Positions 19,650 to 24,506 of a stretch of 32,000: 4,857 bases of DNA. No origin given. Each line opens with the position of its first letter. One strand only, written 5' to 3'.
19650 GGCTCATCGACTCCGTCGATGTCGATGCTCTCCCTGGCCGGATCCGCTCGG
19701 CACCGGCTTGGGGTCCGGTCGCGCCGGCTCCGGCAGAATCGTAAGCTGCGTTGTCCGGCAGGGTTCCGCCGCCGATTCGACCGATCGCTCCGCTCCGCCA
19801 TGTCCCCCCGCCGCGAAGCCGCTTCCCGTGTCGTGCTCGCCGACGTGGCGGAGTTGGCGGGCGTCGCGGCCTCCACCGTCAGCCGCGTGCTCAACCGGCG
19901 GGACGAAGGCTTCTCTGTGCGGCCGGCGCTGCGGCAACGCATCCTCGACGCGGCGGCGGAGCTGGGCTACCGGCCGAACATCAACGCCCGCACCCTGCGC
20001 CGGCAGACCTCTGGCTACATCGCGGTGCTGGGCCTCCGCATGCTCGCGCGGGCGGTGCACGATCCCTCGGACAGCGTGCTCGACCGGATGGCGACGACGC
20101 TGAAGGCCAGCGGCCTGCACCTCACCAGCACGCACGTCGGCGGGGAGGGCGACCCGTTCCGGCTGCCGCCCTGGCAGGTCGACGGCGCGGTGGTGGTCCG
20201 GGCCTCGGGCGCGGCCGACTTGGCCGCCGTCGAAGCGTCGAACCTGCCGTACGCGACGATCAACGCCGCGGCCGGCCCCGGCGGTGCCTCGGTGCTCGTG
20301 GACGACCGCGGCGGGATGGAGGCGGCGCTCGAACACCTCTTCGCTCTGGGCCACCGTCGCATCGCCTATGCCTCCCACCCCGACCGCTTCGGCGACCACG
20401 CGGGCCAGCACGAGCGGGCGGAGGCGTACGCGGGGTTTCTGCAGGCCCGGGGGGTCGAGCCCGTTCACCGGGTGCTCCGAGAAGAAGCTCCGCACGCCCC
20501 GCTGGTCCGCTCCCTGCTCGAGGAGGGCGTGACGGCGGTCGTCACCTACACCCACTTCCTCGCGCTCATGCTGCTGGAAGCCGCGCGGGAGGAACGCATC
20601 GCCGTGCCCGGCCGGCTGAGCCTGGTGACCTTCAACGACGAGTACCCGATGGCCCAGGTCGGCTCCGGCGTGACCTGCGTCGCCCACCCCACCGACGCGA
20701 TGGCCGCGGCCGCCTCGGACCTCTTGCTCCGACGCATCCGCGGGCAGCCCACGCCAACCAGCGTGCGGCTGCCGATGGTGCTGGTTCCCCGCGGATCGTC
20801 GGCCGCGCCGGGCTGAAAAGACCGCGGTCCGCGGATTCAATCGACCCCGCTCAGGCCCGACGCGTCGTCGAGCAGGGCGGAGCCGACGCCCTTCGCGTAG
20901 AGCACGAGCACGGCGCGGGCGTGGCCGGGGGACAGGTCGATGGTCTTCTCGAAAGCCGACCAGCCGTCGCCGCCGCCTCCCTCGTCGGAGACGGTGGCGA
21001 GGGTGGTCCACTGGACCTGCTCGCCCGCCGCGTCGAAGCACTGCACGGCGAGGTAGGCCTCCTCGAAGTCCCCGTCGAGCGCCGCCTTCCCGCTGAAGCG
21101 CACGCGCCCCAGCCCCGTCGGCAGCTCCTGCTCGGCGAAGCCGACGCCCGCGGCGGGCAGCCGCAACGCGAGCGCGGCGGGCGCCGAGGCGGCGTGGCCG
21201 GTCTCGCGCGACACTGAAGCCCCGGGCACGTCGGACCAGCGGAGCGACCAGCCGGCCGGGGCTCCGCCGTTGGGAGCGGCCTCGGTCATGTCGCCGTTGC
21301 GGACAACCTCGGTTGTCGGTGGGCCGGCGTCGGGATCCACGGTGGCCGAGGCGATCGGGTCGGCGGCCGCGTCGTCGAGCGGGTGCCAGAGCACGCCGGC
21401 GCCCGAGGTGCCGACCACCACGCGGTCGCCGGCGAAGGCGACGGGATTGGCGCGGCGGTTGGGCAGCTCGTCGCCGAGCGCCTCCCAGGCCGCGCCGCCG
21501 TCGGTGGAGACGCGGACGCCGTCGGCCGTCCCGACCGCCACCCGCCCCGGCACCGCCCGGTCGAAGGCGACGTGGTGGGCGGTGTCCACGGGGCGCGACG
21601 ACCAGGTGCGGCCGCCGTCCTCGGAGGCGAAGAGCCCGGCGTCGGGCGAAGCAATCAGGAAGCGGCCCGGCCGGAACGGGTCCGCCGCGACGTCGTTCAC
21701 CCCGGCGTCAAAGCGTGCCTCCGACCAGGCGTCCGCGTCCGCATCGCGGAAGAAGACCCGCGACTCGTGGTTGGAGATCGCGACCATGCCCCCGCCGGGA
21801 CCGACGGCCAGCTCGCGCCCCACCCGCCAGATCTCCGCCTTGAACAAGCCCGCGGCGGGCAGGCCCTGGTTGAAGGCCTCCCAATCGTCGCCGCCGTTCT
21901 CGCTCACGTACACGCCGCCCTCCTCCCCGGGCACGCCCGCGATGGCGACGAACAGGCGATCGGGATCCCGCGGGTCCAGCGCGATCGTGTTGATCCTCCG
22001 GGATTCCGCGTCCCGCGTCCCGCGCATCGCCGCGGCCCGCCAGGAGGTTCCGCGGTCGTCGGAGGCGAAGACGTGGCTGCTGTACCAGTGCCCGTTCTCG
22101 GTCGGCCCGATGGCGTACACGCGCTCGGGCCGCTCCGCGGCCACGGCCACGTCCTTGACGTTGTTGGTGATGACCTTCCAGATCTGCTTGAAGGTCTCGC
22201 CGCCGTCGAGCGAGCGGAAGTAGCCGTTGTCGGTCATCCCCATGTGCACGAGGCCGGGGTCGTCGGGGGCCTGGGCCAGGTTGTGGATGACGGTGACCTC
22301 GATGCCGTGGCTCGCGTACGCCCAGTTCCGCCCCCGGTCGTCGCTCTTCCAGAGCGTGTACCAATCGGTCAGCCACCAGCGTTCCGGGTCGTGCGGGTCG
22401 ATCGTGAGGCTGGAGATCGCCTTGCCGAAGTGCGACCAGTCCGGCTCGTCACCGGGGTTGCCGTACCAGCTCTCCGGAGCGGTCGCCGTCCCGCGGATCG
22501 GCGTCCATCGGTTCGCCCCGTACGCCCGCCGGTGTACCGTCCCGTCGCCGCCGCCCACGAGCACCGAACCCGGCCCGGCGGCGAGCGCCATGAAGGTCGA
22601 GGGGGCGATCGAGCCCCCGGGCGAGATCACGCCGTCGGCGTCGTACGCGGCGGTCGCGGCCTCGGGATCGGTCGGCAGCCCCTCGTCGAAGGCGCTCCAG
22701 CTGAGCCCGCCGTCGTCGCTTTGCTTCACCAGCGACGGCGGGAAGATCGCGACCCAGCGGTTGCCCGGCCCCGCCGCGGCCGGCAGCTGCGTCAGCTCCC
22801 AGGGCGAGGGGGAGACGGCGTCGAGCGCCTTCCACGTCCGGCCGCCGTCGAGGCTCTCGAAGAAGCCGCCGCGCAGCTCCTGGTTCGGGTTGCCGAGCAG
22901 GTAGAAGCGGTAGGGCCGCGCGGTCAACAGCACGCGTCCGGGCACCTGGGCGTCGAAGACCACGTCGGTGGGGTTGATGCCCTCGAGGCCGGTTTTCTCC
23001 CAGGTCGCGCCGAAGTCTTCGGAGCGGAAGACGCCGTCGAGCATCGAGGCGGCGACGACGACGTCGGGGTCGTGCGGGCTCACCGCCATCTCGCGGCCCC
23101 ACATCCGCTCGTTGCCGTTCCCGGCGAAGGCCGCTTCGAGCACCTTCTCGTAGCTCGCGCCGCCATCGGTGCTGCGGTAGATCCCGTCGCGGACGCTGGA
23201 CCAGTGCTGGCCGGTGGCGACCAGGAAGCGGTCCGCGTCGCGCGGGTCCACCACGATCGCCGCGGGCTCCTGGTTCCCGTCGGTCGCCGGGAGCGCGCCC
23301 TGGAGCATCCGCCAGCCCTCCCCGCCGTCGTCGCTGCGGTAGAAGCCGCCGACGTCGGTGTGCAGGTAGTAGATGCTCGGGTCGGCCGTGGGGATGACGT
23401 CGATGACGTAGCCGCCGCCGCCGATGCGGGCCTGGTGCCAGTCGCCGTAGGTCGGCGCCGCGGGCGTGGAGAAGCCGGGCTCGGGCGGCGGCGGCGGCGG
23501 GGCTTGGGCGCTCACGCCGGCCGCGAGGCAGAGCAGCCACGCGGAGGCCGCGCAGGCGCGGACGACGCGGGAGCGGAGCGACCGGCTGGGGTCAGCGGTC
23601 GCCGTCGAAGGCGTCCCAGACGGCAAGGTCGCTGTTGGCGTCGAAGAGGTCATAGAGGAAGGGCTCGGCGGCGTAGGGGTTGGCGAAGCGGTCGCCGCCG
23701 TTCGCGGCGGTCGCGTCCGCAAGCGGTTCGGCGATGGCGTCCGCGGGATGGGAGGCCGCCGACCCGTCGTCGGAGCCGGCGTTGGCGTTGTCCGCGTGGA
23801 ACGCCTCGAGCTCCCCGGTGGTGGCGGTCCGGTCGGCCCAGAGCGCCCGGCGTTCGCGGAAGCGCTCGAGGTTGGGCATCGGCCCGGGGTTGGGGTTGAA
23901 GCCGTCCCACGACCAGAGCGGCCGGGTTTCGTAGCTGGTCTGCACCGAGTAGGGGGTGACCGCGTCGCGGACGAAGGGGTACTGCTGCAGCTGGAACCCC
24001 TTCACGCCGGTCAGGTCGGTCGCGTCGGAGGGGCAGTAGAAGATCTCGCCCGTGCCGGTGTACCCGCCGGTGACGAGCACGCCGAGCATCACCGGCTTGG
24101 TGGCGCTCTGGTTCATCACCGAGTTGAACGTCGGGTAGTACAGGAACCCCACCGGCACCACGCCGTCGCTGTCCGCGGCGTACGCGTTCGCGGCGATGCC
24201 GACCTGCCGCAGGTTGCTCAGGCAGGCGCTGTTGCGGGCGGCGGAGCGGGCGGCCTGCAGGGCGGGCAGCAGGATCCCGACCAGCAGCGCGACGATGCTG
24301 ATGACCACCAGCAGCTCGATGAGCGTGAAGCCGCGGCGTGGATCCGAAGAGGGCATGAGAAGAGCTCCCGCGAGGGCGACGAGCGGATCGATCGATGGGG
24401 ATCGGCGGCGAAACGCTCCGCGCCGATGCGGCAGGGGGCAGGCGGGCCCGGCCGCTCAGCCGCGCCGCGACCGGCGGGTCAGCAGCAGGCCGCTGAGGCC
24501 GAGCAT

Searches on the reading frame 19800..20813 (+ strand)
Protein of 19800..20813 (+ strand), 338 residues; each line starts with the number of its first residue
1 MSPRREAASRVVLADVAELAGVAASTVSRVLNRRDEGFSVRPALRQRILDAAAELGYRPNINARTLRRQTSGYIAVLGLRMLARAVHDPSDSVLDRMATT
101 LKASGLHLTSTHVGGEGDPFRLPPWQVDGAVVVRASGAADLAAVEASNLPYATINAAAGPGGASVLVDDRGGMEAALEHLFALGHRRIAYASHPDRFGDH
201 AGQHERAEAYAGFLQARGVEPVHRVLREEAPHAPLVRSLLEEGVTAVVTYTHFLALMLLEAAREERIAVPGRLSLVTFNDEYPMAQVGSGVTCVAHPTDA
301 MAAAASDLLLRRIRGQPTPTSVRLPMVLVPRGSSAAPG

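Call 12: find_encoding_contigs(protein=window:19800-20813:+, flank=10000, max_places=10)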
Protein window:19800-20813:+ (338 aa): 3 contigs read that carry it; 3 places shown.
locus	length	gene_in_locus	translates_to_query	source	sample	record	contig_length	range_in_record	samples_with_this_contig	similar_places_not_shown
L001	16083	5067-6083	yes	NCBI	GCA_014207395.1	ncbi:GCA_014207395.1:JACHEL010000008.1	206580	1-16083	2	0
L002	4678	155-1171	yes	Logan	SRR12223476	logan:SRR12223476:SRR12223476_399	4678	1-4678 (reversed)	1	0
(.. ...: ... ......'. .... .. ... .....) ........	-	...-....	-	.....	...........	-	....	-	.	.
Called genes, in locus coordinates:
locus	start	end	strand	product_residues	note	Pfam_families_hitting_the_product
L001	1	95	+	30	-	?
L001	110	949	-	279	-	PF08450:SGL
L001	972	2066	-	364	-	PF12715:Abhydrolase_7, PF05448:AXE1 (weak)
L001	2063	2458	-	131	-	PF01042:Ribonuc_L-PSP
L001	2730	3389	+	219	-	PF03737:RraA-like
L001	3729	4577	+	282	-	PF01557:FAA_hydrolase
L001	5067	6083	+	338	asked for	PF00356:LacI, PF13377:Peripla_BP_3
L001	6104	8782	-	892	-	PF14870:PSII_BNR (faint), PF25852:DUF6242_C (faint), PF02012:BNR (faint), PF15902:Sortilin-Vps10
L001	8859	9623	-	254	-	PF07963:N_methyl, PF07596:SBP_bac_10 (faint)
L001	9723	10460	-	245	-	-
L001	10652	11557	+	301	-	PF00251:Glyco_hydro_32N, PF04616:Glyco_hydro_43 (faint)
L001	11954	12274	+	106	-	-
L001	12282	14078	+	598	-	PF00331:Glyco_hydro_10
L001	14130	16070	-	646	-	PF07940:Hepar_II_III_C (weak)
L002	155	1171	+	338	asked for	PF00356:LacI, PF13377:Peripla_BP_3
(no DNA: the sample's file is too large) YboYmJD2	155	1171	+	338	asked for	PF00356:LacI, PF13377:Peripla_BP_3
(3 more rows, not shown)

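Call 13: search_protein_families(library=pfam, proteins=[window:19800-20813:+])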
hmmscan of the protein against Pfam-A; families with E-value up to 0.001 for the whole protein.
window:19800-20813:+ (338 aa): 2 families
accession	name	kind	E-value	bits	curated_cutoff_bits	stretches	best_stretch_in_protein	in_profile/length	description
PF13377.12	Peripla_BP_3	-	1.7e-26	93.7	26.5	1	178-334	2-167/167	Periplasmic binding protein-like domain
PF00356.27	LacI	-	2e-14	53.5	27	1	13-60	2-46/46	Bacterial regulatory proteins, lacI family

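Call 25: find_homologous_proteins(query=window:19800-20813:+, max_evalue=1e-30)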
Query window:19800-20813:+ (338 aa): 49 proteins with E <= 1e-30 among 8000 candidates.
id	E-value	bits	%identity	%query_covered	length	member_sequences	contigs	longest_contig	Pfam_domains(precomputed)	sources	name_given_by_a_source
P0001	7.5e-212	721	100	100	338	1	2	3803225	PF13377.13,PF00356.28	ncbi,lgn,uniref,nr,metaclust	ncbi:LacI family DNA-binding transcriptional regulator [Phycisphaera mikurensis]|uniref:Putative Lac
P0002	5.3e-118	412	60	97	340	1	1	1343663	PF13377.13,PF00356.28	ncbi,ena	-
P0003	8.5e-108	379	58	96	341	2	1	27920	PF13377.13,PF00356.28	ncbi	ncbi:MAG: LacI family DNA-binding transcriptional regulator [Planctomycetota bacterium]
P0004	5.8e-99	350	55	97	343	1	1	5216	PF13377.13,PF00356.28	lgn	-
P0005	1.8e-95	338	54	97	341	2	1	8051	PF13377.13,PF00356.28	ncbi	ncbi:MAG: LacI family DNA-binding transcriptional regulator [Planctomycetota bacterium]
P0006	2.5e-93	331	52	96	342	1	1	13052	PF13377.13,PF00356.28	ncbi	ncbi:MAG: LacI family DNA-binding transcriptional regulator [Planctomycetota bacterium]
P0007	6.1e-92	327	52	96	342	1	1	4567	PF13377.13,PF00356.28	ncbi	ncbi:MAG: LacI family DNA-binding transcriptional regulator [Planctomycetota bacterium]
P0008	1.1e-91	326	83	56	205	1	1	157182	PF00356.28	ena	-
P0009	1.3e-90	322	51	98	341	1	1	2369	PF13377.13,PF00356.28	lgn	-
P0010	3.7e-56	209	40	95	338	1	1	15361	PF13377.13,PF00356.28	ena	-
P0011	8.1e-51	192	36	90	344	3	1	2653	PF13377.13,PF00356.28,PF13384.13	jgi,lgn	-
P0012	4.0e-49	186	35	95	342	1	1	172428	PF13377.13,PF00532.28,PF00356.28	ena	-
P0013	1.0e-48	185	36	96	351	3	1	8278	PF13377.13,PF00532.28,PF00356.28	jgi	jgi:LacI family transcriptional regulator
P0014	1.1e-48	185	36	89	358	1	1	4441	PF13377.13,PF00356.28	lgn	-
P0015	1.6e-48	184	36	99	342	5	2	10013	PF13377.13,PF00356.28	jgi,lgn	-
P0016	3.7e-48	183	37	90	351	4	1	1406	PF13377.13,PF00532.28,PF00356.28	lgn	-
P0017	5.7e-48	182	37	96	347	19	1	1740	PF13377.13,PF00532.28,PF00356.28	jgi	-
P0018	6.7e-47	179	36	96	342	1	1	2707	PF13377.13,PF00532.28,PF00356.28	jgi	jgi:DNA-binding LacI/PurR family transcriptional regulator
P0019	1.3e-46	178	34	96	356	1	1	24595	PF13377.13,PF00532.28,PF00356.28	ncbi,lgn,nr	ncbi:MAG: LacI family DNA-binding transcriptional regulator [Sedimentisphaerales bacterium]|nr:LacI 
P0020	1.5e-46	178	38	96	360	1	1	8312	PF13377.13,PF00356.28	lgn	-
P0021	3.6e-46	176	38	96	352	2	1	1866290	PF13377.13,PF00356.28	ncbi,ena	-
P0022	4.2e-46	176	35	96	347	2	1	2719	PF13377.13,PF00532.28,PF00356.28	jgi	jgi:LacI family transcriptional regulator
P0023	1.8e-45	174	38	96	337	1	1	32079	PF13377.13,PF00532.28,PF00356.28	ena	-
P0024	2.5e-44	170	34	96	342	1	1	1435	PF13377.13,PF00532.28,PF00356.28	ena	-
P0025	3.5e-44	170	35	96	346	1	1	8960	PF13377.13,PF00356.28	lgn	-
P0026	1.1e-43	168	34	97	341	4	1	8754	PF13377.13,PF00356.28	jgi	jgi:LacI family transcriptional regulator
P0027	1.1e-43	168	35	99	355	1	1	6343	PF13377.13,PF00356.28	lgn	-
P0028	2.3e-43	167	35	96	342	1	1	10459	PF13377.13,PF00356.28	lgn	-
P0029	3.6e-43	167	34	96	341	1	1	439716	PF13377.13,PF00532.28,PF00356.28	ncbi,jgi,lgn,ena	ncbi:MAG: LacI family DNA-binding transcriptional regulator [Sedimentisphaerales bacterium]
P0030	3.8e-43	166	35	97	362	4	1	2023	PF13377.13,PF00356.28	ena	-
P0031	4.4e-42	163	33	97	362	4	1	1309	PF13377.13,PF00356.28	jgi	jgi:LacI family transcriptional regulator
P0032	4.5e-42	163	35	96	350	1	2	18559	PF13377.13,PF00356.28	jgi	jgi:DNA-binding LacI/PurR family transcriptional regulator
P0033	4.7e-42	163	37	96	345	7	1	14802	PF13377.13,PF00356.28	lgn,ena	-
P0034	8.0e-42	162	35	95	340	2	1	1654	PF13377.13,PF00532.28,PF00356.28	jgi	jgi:LacI family transcriptional regulator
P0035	1.0e-41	162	34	97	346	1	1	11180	PF13377.13,PF00356.28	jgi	jgi:LacI family transcriptional regulator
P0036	9.7e-41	159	34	97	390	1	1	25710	PF13377.13,PF00356.28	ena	-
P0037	1.4e-40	158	32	96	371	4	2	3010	PF13377.13,PF00356.28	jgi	jgi:LacI family transcriptional regulator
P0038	3.0e-40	157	33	96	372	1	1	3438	PF13377.13,PF00532.28,PF00356.28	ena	-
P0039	6.1e-40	156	32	96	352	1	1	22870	PF13377.13,PF00356.28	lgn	-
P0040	1.1e-39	155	35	98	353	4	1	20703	PF13377.13,PF00356.28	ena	-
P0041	2.6e-39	154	32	97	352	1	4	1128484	PF13377.13,PF00356.28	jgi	jgi:DNA-binding LacI/PurR family transcriptional regulator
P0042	8.2e-39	152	33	96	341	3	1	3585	PF13377.13,PF00532.28,PF00356.28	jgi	jgi:LacI family transcriptional regulator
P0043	1.9e-38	151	35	96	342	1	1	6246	PF13377.13,PF00356.28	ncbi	ncbi:MAG: LacI family DNA-binding transcriptional regulator [Planctomycetota bacterium]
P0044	1.8e-37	148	35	85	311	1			PF13377.13,PF00356.28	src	-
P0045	1.8e-37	148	34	88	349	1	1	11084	PF13377.13,PF00356.28,PF01381.29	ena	-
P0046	2.3e-34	138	33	96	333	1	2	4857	PF13377.13,PF00356.28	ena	-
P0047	4.8e-34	137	32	96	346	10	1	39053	PF13377.13,PF00356.28,PF13384.13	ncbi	-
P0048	1.8e-33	135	32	92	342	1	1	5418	PF13377.13,PF00356.28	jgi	-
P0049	3.4e-32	130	31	90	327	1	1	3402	PF13377.13,PF00356.28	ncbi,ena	-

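Call 27: find_encoding_contigs(protein=P0008, flank=6000, max_places=4)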
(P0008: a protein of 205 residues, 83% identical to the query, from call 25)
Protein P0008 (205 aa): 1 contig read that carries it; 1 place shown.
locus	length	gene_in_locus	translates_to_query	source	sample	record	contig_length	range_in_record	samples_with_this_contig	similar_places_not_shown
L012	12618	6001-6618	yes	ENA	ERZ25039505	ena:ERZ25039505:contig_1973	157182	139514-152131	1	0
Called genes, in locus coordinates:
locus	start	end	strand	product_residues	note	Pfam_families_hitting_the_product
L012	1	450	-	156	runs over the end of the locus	-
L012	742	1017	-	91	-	-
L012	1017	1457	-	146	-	PF13560:HTH_31, PF01381:HTH_3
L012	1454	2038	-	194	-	PF22014:DUF6932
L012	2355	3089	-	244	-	PF20582:UPF0758_N (weak), PF04002:RadC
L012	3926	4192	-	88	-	-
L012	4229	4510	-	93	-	PF05258:DciA (weak)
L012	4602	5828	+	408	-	PF00817:IMS, PF11799:IMS_C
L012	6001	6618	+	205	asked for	PF00356:LacI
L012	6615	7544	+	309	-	PF00165:HTH_AraC (weak), PF12833:HTH_18, PF00165:HTH_AraC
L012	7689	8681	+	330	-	PF00857:Isochorismatase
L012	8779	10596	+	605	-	PF07969:Amidohydro_3, PF01979:Amidohydro_1 (weak)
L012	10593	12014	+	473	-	PF13372:Alginate_exp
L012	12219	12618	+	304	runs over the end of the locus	PF06772:LtrA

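Call 28: find_encoding_contigs(protein=P0002, flank=6000, max_places=4)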
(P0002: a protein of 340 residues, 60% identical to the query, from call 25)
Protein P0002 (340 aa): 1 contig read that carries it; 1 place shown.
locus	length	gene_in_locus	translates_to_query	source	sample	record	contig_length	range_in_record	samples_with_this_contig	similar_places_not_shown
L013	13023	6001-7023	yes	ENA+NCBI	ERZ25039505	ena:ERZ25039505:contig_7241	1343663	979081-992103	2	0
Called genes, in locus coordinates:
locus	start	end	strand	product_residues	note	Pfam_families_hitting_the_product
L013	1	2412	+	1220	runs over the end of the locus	PF12795:MscS_porin, PF12794:MscS_TM, PF00924:MS_channel_2nd, PF21082:MS_channel_3rd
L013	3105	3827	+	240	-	-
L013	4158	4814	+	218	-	-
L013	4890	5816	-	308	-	PF00251:Glyco_hydro_32N, PF04616:Glyco_hydro_43 (weak), PF22847:Glyco_hydro_43_rel (faint)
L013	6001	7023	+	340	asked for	PF00356:LacI, PF13377:Peripla_BP_3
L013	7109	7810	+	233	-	PF07963:N_methyl (weak)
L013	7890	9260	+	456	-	PF02012:BNR (faint), PF15899:BNR_6 (faint), PF15902:Sortilin-Vps10 (weak)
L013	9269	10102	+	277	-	PF25852:DUF6242_C (faint), PF02012:BNR (faint)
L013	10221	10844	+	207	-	-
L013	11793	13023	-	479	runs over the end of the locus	PF13701:DDE_Tnp_1_4, PF01609:DDE_Tnp_1 (faint)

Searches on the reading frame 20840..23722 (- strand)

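Call 13: search_protein_families(library=pfam, proteins=[window:20840-23722:-])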
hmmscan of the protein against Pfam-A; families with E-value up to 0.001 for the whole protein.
window:20840-23722:- (961 aa): 5 families
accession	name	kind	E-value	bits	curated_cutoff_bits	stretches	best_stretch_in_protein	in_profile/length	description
PF15902.12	Sortilin-Vps10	-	1.7e-24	86.9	33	2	501-619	3-114/446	Sortilin, neurotensin receptor 3,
PF02012.26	BNR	-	4.7e-14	50.5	27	0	289-298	2-11/12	BNR/Asp-box repeat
PF14870.12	PSII_BNR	-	4e-09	36.6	27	0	285-358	38-112/303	Photosynthesis system II assembly factor YCF48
PF13810.12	DUF4185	-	0.00056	19.7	39.5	0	446-474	118-146/309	Domain of unknown function (DUF4185)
PF15899.11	BNR_6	-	0.00073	19.8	27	0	232-244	2-14/14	BNR-Asp box repeat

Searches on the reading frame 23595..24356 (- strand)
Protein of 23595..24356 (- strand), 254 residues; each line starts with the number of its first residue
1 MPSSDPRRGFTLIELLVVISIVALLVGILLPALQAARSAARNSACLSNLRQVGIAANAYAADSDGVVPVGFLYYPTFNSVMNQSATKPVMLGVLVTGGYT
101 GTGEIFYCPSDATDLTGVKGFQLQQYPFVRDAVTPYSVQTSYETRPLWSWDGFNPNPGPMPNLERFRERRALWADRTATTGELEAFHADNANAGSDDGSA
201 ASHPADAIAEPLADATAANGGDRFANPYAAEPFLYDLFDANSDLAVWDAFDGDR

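Call 36: find_homologous_proteins(query=window:23595-24356:-, max_evalue=0.001)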
Query window:23595-24356:- (254 aa): 5850 proteins with E <= 0.001 among 8000 candidates; the best 120 are listed.
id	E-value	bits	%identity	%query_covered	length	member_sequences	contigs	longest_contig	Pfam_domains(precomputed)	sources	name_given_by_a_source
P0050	6.4e-167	571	100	100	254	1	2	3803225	PF07963.18,PF07596.17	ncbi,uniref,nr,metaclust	ncbi:type II secretion system protein [Phycisphaera mikurensis]|uniref:DUF1559 domain-containing pro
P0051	1.2e-78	282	55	96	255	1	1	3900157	PF07596.17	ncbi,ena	-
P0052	2.8e-28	117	41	83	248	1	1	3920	PF07596.17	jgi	jgi:prepilin-type N-terminal cleavage/methylation domain-containing protein/prepilin-type processing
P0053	2.3e-27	114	40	82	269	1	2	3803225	PF07963.18,PF07596.17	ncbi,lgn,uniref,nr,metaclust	ncbi:type II secretion system protein [Phycisphaera mikurensis]|uniref:DUF1559 domain-containing pro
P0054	3.0e-27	114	39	96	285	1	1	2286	PF07963.18,PF07596.17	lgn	-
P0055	2.5e-26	111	38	82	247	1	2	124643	PF07963.18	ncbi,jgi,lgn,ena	jgi:prepilin-type N-terminal cleavage/methylation domain-containing protein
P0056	3.3e-26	110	45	57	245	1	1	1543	PF07963.18,PF07596.17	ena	-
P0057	4.3e-26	110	33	99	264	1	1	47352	PF07963.18,PF07596.17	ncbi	-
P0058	9.7e-26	109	35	86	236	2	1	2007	PF07963.18,PF07596.17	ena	-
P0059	1.4e-25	108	37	80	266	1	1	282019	PF07596.17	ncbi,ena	-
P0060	2.4e-25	108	37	82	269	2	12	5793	PF07963.18,PF07596.17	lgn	-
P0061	4.3e-25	107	38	80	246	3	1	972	PF07963.18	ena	-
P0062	1.3e-24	105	40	84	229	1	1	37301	PF07963.18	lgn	-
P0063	1.7e-24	105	36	82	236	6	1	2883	PF07963.18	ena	-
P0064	3.7e-24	104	47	55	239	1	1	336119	PF07963.18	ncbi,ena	-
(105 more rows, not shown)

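Call 41: find_encoding_contigs(protein=P0053, flank=10000, max_places=3)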
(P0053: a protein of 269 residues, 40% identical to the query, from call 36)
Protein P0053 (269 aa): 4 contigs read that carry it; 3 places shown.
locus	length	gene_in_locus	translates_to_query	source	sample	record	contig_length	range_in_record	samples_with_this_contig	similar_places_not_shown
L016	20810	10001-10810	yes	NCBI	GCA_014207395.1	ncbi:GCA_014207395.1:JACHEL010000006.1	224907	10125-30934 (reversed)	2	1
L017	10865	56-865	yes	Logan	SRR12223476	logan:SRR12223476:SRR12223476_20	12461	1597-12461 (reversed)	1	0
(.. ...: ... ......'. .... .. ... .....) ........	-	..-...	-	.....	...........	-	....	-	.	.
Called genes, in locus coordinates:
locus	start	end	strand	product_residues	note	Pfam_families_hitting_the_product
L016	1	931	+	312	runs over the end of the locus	PF01565:FAD_binding_4, PF02873:MurB_C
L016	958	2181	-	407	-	PF02012:BNR (faint), PF13088:BNR_2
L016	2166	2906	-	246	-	PF07963:N_methyl (weak)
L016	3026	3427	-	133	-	-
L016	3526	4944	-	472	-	PF00884:Sulfatase, PF01663:Phosphodiest (weak), PF16347:SGSH_C (weak)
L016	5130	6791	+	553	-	-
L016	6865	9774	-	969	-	PF02739:5_3_exonuc_N, PF01367:5_3_exonuc, PF01612:DNA_pol_A_exo1, PF00476:DNA_pol_A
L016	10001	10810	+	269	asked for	PF07963:N_methyl (weak), PF07596:SBP_bac_10 (weak)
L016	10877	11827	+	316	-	PF00528:BPD_transp_1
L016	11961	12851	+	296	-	PF00701:DHDPS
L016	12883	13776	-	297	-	PF03602:Cons_hypoth95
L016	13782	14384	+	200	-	PF05685:Uma2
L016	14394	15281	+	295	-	-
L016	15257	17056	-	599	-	PF13231:PMT_2 (weak)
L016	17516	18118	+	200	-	PF00163:Ribosomal_S4, PF01479:S4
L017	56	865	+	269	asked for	PF07963:N_methyl (weak), PF07596:SBP_bac_10 (weak)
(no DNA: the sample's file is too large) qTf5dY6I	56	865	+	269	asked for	PF07963:N_methyl (weak), PF07596:SBP_bac_10 (weak)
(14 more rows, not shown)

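Call 55: find_encoding_contigs(protein=P0051, flank=10000, max_places=2)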
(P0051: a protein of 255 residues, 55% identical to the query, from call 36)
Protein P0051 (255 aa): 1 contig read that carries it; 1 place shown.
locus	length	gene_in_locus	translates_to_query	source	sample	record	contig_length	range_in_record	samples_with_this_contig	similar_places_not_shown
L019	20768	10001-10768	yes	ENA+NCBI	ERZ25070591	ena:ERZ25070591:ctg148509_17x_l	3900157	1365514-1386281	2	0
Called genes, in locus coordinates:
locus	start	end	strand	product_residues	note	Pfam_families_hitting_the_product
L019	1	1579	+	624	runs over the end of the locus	PF00078:RVT_1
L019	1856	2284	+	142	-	PF13730:HTH_36 (weak)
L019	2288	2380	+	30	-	-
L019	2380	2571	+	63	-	-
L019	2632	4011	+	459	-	-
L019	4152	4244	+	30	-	-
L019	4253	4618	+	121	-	-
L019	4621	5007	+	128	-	-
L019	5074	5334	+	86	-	-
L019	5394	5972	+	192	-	PF01609:DDE_Tnp_1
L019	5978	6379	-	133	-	-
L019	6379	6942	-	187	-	PF05721:PhyH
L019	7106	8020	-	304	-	PF00251:Glyco_hydro_32N, PF04616:Glyco_hydro_43, PF22847:Glyco_hydro_43_rel (faint)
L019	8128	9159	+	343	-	PF00356:LacI, PF00532:Peripla_BP_1 (weak), PF13377:Peripla_BP_3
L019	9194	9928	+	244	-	PF07589:PEP_exosort_dom (weak)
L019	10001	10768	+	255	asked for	PF07596:SBP_bac_10 (weak)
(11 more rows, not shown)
